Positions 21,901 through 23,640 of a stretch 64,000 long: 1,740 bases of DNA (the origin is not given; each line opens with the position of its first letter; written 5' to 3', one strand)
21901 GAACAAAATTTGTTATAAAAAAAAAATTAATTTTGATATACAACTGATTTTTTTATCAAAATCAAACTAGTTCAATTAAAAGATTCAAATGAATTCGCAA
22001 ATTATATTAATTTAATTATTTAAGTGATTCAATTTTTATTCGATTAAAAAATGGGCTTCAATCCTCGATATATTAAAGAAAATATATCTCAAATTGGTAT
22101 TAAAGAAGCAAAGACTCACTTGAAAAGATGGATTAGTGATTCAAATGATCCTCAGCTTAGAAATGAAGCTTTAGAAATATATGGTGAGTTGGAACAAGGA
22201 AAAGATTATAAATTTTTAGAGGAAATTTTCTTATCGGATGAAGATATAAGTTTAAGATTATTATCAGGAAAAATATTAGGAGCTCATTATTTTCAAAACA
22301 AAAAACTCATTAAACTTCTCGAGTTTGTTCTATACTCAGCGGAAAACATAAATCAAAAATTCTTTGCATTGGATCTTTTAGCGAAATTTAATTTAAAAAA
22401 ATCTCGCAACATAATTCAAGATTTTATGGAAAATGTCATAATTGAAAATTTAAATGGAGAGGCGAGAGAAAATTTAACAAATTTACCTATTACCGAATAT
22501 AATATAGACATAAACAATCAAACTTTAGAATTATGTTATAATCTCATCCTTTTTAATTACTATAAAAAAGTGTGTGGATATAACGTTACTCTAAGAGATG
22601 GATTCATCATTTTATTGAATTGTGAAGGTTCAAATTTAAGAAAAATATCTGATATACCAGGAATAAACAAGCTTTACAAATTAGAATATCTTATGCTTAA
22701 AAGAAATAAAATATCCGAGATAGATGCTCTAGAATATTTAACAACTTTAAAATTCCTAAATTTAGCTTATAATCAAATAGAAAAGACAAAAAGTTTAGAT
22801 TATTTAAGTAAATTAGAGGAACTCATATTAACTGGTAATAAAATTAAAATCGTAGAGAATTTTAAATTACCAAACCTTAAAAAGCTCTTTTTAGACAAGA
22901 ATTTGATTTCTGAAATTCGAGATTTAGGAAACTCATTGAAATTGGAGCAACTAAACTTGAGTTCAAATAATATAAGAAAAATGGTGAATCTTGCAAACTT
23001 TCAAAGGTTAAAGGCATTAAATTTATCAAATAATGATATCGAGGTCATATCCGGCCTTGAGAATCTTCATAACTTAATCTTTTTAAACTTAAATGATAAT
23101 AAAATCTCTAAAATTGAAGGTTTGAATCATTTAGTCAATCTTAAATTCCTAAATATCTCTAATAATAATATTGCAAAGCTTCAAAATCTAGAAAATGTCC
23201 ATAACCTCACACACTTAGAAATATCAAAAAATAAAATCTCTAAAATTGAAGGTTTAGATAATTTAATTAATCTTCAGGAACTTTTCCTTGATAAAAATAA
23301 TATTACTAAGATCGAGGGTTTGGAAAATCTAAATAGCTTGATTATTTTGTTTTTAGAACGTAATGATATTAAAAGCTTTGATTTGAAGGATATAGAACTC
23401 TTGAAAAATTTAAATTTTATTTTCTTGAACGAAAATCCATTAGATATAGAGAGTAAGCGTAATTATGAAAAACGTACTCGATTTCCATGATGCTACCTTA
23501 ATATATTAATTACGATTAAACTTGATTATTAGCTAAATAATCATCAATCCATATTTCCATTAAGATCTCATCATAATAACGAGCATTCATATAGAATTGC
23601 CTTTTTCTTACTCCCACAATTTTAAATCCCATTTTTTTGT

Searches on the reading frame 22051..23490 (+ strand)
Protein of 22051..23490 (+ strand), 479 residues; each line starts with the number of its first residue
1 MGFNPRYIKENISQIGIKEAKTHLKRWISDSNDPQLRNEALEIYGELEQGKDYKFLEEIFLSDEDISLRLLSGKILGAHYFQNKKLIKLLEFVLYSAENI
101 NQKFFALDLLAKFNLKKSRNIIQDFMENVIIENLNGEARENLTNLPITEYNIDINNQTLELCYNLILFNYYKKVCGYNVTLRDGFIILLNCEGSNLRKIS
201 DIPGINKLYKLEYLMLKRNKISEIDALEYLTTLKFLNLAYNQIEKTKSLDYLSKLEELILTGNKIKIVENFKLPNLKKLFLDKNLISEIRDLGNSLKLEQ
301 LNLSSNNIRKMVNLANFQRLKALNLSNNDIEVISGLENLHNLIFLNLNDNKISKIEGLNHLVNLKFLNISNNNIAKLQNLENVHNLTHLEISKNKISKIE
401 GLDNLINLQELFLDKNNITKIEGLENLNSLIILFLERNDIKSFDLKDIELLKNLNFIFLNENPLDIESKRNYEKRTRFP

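Call 20: search_protein_families(library=pfam, proteins=[window:22051-23490:+], max_evalue=0.01)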
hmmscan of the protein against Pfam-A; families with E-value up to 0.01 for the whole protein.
window:22051-23490:+ (479 aa): 10 families
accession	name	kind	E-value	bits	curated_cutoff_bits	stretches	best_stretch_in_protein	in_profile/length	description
PF12799.13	LRR_4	-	2.4e-34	117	27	6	318-360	1-44/44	Leucine Rich repeats (2 copies)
PF13855.12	LRR_8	-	2.6e-20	72.4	27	7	205-243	22-61/61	Leucine rich repeat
PF14580.12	LRR_9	-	2e-13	50.7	30.5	3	284-378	29-129/175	Leucine-rich repeat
PF23598.1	LRR_14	-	1.2e-09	37.9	40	1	301-454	5-166/353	Leucine-rich repeat region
PF13516.12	LRR_6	-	2.8e-06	27.4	23.4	0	230-244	2-16/24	Leucine Rich repeat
PF23952.1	LRR_EndoS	-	0.00013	22.6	27.9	0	313-352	20-58/116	Endo-beta-N-acetylglucosaminidase EndoS LRR domain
PF24048.1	LRR_NXF1-5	-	0.00026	21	30.5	0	337-391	51-109/142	NXF1/2/3/5 leucine-rich repeat domain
PF00560.39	LRR_1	-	0.00049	20.1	20.6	0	320-338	2-22/23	Leucine Rich Repeat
PF13646.12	HEAT_2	-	0.0051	17.5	27.7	0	55-126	3-71/88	HEAT repeats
PF23211.1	LRR_LRWD1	-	0.0087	16.2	28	1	180-277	12-115/190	Leucine-rich repeat and WD repeat-containing protein 1, LRR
